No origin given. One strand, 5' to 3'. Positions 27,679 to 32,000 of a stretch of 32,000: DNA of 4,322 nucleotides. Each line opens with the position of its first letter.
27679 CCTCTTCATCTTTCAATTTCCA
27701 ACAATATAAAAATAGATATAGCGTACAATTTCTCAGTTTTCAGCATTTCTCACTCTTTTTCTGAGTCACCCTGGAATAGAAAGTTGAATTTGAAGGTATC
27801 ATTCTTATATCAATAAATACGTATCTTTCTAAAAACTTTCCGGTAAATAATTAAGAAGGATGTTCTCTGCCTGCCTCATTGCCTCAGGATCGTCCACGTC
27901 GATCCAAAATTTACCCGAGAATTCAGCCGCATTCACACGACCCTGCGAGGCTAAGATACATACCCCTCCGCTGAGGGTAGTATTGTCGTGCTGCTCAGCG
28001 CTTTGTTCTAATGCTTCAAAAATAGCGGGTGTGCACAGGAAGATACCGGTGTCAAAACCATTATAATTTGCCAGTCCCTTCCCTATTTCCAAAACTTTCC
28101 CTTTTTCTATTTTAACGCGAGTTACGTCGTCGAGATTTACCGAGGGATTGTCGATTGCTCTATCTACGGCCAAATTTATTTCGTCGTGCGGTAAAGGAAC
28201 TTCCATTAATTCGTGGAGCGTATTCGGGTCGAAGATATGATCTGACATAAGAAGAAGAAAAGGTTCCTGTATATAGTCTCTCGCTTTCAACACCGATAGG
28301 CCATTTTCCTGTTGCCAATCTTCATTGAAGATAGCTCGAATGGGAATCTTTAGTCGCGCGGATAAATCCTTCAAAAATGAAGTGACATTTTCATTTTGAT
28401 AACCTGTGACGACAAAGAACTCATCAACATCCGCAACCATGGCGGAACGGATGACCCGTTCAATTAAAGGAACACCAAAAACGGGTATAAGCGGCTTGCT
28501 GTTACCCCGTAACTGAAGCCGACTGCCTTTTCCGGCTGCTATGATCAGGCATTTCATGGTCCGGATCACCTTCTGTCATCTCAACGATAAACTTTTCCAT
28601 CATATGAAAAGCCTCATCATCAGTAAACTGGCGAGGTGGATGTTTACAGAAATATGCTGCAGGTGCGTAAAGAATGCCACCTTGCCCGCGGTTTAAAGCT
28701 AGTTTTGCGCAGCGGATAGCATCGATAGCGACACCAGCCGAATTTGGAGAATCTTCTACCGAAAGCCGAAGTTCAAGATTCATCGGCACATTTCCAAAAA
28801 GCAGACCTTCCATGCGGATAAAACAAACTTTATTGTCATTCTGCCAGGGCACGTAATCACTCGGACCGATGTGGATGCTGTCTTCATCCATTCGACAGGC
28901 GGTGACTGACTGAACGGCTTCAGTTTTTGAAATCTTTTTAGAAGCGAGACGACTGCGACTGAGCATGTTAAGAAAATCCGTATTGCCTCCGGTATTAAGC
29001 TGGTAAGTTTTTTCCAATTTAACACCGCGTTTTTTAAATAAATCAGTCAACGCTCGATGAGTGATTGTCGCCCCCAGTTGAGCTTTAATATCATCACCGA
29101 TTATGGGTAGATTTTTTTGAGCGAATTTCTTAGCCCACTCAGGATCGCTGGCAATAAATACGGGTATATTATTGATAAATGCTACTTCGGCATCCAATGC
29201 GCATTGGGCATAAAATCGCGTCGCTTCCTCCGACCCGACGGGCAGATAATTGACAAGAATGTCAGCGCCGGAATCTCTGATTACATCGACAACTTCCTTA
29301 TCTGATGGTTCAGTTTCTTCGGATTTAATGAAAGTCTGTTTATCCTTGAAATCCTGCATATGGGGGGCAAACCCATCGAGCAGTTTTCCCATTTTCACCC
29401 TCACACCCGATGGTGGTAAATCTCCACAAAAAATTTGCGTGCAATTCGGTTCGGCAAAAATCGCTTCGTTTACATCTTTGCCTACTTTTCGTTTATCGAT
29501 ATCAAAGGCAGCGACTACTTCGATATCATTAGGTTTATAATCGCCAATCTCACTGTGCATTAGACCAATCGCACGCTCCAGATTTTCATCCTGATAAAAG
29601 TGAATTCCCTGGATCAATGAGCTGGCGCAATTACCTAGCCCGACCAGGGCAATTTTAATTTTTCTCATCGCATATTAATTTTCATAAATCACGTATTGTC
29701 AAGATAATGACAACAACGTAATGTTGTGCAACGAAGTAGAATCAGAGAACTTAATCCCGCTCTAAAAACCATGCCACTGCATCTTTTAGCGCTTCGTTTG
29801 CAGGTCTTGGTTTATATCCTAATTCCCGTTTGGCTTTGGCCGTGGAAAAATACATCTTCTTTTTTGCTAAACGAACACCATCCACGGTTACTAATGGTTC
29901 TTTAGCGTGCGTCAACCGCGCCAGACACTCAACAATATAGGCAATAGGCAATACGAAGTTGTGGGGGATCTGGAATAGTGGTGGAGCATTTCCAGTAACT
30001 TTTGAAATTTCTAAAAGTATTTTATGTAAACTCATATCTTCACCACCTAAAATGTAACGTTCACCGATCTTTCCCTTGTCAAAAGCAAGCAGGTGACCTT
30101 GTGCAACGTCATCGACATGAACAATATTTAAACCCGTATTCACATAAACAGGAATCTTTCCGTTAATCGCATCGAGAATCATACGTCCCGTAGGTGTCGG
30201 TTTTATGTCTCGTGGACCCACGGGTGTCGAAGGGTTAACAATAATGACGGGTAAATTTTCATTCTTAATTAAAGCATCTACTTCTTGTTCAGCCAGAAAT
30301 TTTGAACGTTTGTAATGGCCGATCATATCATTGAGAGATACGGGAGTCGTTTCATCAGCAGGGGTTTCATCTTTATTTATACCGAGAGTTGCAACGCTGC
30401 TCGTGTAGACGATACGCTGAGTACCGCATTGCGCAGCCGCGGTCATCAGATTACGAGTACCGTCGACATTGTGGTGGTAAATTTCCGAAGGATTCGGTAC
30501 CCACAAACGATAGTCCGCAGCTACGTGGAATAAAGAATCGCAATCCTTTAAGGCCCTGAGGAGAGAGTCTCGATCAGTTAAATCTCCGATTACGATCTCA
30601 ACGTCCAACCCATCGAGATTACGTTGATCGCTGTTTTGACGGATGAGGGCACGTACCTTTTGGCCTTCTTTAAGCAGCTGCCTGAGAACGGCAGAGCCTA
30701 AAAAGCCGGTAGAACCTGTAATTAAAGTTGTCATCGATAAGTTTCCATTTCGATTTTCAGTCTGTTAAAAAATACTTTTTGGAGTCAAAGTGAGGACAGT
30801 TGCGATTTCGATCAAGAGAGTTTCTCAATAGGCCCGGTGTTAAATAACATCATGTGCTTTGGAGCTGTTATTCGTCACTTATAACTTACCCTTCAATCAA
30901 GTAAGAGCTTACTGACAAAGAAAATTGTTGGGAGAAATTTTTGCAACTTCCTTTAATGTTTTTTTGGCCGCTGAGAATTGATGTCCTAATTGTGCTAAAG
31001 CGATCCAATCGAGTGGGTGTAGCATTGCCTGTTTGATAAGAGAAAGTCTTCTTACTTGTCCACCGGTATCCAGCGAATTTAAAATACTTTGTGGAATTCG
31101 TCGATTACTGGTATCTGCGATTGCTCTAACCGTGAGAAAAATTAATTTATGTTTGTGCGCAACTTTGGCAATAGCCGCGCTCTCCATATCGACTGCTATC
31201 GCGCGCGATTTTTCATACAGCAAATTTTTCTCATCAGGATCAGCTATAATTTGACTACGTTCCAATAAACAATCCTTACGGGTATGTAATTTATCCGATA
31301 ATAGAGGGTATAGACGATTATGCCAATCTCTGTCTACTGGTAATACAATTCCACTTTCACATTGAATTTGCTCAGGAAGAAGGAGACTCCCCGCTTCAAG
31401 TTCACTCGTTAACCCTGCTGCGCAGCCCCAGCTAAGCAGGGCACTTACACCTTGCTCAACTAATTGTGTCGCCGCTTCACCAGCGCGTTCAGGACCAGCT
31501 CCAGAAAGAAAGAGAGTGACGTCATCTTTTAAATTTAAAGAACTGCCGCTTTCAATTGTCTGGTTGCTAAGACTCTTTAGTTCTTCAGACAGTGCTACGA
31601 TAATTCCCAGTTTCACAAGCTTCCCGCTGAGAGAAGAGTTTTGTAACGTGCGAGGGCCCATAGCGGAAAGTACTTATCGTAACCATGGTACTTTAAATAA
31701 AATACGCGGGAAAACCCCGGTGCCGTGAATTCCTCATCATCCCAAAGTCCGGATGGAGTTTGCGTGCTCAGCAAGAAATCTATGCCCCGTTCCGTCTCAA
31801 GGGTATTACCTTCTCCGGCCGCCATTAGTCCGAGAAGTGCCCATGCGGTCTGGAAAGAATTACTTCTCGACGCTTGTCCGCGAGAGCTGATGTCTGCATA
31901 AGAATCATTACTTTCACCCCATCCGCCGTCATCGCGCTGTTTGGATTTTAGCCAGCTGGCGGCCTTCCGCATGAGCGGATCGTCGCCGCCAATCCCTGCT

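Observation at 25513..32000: CDP-inositol-forming gene pair (MIPS + IPCT-like) inside a hopanoid/isoprenoid block, with no acceptor transferase nearby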

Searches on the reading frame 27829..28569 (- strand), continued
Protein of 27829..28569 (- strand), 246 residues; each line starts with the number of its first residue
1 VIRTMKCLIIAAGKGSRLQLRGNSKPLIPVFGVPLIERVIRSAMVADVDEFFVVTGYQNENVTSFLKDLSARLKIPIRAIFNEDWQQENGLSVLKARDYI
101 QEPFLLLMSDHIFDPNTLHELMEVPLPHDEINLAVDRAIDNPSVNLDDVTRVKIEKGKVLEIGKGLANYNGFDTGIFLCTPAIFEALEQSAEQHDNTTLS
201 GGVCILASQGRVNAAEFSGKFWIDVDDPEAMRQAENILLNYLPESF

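Call 80: list_cluster_members(proteins=[P0244, P0245, P0246, P0247, P0249, P0250, P0252, P0253, P0255, P0256])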
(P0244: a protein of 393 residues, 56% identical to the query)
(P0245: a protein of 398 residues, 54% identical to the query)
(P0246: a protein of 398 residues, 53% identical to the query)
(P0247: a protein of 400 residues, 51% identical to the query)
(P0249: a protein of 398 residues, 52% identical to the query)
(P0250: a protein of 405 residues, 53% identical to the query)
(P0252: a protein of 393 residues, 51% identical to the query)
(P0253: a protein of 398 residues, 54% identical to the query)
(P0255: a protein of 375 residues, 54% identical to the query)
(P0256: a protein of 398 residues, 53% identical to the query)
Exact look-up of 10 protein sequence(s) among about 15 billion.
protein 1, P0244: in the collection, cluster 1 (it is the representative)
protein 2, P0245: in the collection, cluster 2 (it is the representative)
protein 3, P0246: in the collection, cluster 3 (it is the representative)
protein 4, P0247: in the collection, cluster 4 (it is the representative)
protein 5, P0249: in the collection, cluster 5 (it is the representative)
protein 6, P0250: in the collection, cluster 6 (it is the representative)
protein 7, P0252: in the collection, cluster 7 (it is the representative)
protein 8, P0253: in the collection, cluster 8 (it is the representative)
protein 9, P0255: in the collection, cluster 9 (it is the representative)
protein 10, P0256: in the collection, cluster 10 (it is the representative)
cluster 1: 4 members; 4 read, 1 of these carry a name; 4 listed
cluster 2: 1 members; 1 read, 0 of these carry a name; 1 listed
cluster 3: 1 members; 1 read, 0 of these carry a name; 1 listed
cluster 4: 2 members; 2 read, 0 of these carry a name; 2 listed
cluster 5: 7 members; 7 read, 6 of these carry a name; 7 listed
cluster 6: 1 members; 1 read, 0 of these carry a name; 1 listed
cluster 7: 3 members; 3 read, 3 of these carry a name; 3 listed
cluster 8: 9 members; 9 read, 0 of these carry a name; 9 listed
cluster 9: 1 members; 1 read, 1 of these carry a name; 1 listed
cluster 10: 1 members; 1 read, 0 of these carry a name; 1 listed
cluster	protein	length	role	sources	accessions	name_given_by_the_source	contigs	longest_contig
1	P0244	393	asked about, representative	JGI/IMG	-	phosphatidylglycerophosphate synthase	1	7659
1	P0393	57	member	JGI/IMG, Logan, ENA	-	-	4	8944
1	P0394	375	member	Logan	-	-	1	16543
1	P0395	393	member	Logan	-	-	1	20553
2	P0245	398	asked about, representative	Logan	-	-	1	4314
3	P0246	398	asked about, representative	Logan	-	-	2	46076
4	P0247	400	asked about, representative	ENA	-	-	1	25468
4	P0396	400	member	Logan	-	-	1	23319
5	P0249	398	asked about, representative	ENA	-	-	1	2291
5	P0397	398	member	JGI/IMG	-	phosphatidylglycerophosphate synthase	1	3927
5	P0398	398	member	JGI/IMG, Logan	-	phosphatidylglycerophosphate synthase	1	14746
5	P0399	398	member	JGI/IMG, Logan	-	phosphatidylglycerophosphate synthase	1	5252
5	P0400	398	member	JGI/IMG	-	phosphatidylglycerophosphate synthase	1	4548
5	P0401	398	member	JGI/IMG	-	phosphatidylglycerophosphate synthase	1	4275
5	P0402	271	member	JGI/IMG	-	phosphatidylglycerophosphate synthase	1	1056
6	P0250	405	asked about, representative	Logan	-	-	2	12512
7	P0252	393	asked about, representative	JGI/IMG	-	phosphatidylglycerophosphate synthase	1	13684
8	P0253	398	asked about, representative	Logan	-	-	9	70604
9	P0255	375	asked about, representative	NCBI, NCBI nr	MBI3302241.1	MAG: CDP-alcohol phosphatidyltransferase family protein [Deltaproteobacteria bacterium] | CDP-alcohol phosphatidyltransferase family protein [Deltaproteobacteria bacterium]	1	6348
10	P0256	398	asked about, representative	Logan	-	-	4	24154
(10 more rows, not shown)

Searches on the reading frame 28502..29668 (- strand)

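Call 3: search_protein_families(library=pfam, proteins=[window:28502-29668:-], max_evalue=0.01)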
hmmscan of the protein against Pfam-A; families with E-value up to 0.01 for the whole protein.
window:28502-29668:- (388 aa): 1 family
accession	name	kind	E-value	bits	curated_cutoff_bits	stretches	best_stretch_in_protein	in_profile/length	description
PF01658.22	Inos-1-P_synth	-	1.1e-35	122.5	27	1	199-307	1-107/107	Myo-inositol-1-phosphate synthase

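Call 4: search_protein_families(library=ncbifam, proteins=[window:28502-29668:-], max_evalue=0.01)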
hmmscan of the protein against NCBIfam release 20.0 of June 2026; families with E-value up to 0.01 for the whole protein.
window:28502-29668:- (388 aa): 2 families
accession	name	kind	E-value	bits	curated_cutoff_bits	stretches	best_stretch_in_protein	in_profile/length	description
TIGR03450.1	mycothiol_INO1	equivalog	2e-136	454.9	638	1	4-361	1-355/355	inositol-3-phosphate synthase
NF003996.0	PRK05472.2-5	equivalog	0.0078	16.1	138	0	42-69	96-123/209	redox-sensing transcriptional repressor Rex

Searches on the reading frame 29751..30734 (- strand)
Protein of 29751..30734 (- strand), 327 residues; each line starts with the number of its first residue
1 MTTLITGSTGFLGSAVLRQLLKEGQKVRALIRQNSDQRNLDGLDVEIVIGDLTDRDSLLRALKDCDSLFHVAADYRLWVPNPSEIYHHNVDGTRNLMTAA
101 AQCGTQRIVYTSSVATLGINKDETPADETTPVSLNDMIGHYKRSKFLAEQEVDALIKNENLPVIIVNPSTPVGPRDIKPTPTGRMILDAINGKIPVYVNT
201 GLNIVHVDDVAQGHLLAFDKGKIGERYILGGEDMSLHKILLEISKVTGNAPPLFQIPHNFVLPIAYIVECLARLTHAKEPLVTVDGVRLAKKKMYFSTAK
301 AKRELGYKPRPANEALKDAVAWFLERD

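Call 3: search_protein_families(library=pfam, proteins=[window:29751-30734:-], max_evalue=0.01)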
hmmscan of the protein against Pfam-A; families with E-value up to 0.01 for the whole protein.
window:29751-30734:- (327 aa): 10 families
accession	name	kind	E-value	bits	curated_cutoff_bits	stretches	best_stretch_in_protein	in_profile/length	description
PF01370.27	Epimerase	-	1.5e-40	139.5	20.9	1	4-230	2-240/240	NAD dependent epimerase/dehydratase family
PF01073.25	3Beta_HSD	-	3e-24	86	22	1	4-218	1-229/280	3-beta hydroxysteroid dehydrogenase/isomerase family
PF07993.18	NAD_binding_4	-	1.6e-23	83.6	20.1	1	5-180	1-212/258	Male sterility protein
PF16363.11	GDP_Man_Dehyd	-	1.1e-22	81.4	27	1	4-311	1-323/332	GDP-mannose 4,6 dehydratase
PF13460.12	NAD_binding_10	-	2.1e-20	73.8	27.2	1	7-170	1-145/184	NAD(P)H-binding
PF05368.20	NmrA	-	4e-16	59.9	27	1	3-125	5-119/298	NmrA-like family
PF02719.21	Polysacc_synt_2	-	2.3e-11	43.9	20.2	1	4-113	2-128/293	Polysaccharide biosynthesis protein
PF04321.23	RmlD_sub_bind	-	2.9e-09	36.9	27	1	1-157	1-141/287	RmlD substrate binding domain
PF08659.16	KR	-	7.3e-06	26.5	22.6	1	2-67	2-77/180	KR domain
PF00106.31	adh_short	-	0.0058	16.6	26.6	0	3-66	3-72/195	short chain dehydrogenase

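Call 4: search_protein_families(library=ncbifam, proteins=[window:29751-30734:-], max_evalue=0.01)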
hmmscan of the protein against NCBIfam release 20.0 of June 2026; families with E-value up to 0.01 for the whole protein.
window:29751-30734:- (327 aa): 40 families (the best 25 are shown)
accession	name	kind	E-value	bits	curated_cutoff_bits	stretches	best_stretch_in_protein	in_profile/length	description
TIGR03466.1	HpnA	hypoth_equivalog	1.3e-151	504.1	367.65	1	1-325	1-323/327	hopanoid-associated sugar epimerase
NF052578.1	StrlDmthSdmBMthl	equivalog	3.2e-77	260.5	600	1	1-326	1-325/328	sterol demethylase protein SdmB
NF042423.1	oxyalk_red_Shew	equivalog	5.1e-37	127.7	580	1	3-309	11-320/331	2-alkyl-3-oxoalkanoate reductase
NF042422.1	oxyalk_red_OleD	equivalog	4.4e-36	124.9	580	1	1-311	1-315/329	2-alkyl-3-oxoalkanoate reductase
TIGR04180.1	EDH_00030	hypoth_equivalog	1.1e-23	83.8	475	1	4-247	2-256/297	NAD-dependent 4,6-dehydratase LegB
TIGR01179.1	galE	equivalog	2e-22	79.5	262.3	1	4-165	3-170/332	UDP-glucose 4-epimerase GalE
TIGR01181.1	dTDP_gluc_dehyt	equivalog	1.2e-19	70.6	365.1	1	3-326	2-314/321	dTDP-glucose 4,6-dehydratase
TIGR01746.1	Thioester-redct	subfamily_domain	3.5e-18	66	213.35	1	2-169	1-193/371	thioester reductase domain-containing protein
NF041293.1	G6PDh_Azf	equivalog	1.4e-17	63.9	400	1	3-120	5-122/252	NAD-dependent glucose-6-phosphate dehydrogenase Azf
NF005539.0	PRK07201.1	equivalog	5.6e-16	58.4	549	1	1-174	1-180/657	SDR family oxidoreductase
NF058621.1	DiazavRedAvaA7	equivalog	4.6e-15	56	400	1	1-248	1-249/304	3-diazoavenalumate denitrifying reductase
NF007582.0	PRK10217.1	equivalog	1.4e-12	47.4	698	1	3-233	4-255/355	dTDP-glucose 4,6-dehydratase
TIGR03589.1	PseB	equivalog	4e-12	45.7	407.75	1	2-112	6-124/324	UDP-N-acetylglucosamine 4,6-dehydratase (inverting)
NF043036.1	ErythonDh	equivalog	6.7e-12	45.2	325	1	1-130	1-142/321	D-erythronate dehydrogenase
NF004520.0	PRK05865.1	equivalog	7.3e-12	44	1509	1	2-210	2-163/854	sugar epimerase family protein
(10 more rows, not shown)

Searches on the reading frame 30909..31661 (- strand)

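Call 3: search_protein_families(library=pfam, proteins=[window:30909-31661:-], max_evalue=0.01)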
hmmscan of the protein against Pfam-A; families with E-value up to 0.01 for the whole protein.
window:30909-31661:- (250 aa): 1 family
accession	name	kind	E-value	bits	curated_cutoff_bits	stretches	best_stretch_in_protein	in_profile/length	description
PF01048.26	PNP_UDP_1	-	3.8e-15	56.4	25.1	1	17-186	1-201/233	Phosphorylase superfamily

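Call 4: search_protein_families(library=ncbifam, proteins=[window:30909-31661:-], max_evalue=0.01)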
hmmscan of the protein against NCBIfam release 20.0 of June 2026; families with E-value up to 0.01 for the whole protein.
window:30909-31661:- (250 aa): 13 families
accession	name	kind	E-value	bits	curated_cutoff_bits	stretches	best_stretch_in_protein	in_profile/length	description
TIGR03468.1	HpnG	hypoth_equivalog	6.2e-53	179.5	187.1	1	34-239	7-212/212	hopanoid-associated phosphorylase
NF005476.0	PRK07077.1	equivalog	3.8e-24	85.3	215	1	62-240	44-228/243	phosphorylase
NF004079.0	PRK05584.1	equivalog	1.5e-13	50.8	169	1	137-188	151-203/232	5'-methylthioadenosine/adenosylhomocysteine nucleosidase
TIGR03664.1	fut_nucase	equivalog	6.1e-10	39.2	124.7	2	123-188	141-206/228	futalosine hydrolase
TIGR01704.1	MTA_SAH-Nsdase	equivalog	1.1e-08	34.9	73.8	1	150-189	164-203/229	5'-methylthioadenosine/S-adenosylhomocysteine nucleosidase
NF005522.0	PRK07164.1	equivalog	5.2e-05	22.8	161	1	139-195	141-197/218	5'-methylthioadenosine/S-adenosylhomocysteine nucleosidase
NF006087.0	PRK08236.1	equivalog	6.7e-05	22.7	213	0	39-99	23-84/219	futalosine hydrolase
NF004168.0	PRK05634.1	equivalog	0.00026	20.8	129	1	137-194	112-167/185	nucleosidase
NF005221.0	PRK06714.1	equivalog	0.00058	19.5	218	1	131-188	144-201/236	S-adenosylhomocysteine nucleosidase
TIGR01717.1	AMP-nucleosdse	equivalog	0.00092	18.1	364.7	1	142-183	380-421/478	AMP nucleosidase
NF006142.0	PRK08292.1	equivalog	0.001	18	307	1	145-183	397-435/492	AMP nucleosidase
NF011286.0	PRK14697.1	equivalog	0.0023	17.5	260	0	140-186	152-198/233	bifunctional 5'-methylthioadenosine/S-adenosylhomocysteine nucleosidase/phosphatase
NF004489.0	PRK05819.1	subfamily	0.0081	15.4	230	0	142-184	164-206/236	DeoD-type purine-nucleoside phosphorylase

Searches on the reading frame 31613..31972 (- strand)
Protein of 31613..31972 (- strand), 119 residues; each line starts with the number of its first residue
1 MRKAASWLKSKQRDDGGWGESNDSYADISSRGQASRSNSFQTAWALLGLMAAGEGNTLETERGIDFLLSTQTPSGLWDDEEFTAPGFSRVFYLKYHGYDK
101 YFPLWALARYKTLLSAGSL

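Call 3: search_protein_families(library=pfam, proteins=[window:31613-31972:-], max_evalue=0.01)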
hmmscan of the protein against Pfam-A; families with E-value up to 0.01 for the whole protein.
window:31613-31972:- (119 aa): 2 families
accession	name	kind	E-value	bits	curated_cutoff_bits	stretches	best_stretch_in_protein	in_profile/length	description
PF13243.12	SQHop_cyclase_C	-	3.1e-44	151.8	26.1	1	1-111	209-318/319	Squalene-hopene cyclase C-terminal domain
PF13249.12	SQHop_cyclase_N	-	0.0012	18.5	26.2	0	2-29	48-75/291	Squalene-hopene cyclase N-terminal domain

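Call 4: search_protein_families(library=ncbifam, proteins=[window:31613-31972:-], max_evalue=0.01)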
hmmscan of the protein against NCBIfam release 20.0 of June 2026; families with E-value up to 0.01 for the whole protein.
window:31613-31972:- (119 aa): 5 families
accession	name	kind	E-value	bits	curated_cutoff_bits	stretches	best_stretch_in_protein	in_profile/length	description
TIGR01507.1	hopene_cyclase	equivalog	1.1e-47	162.7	431.1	1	2-113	525-636/640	squalene--hopene cyclase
TIGR01787.1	squalene_cyclas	subfamily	8.4e-43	146.9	322.7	1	2-111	511-621/622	squalene/oxidosqualene cyclases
TIGR03463.1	osq_cycl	subfamily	1.4e-21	76.4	851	1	1-110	527-634/634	2,3-oxidosqualene cyclase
TIGR04277.1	squa_tetra_cyc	equivalog_domain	7.3e-13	47.9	500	1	3-112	509-622/624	tetrahymanol synthase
NF053823.1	SCO2321_fam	equivalog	2.5e-06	26.7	300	1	2-30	122-150/405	SCO2321 family membrane protein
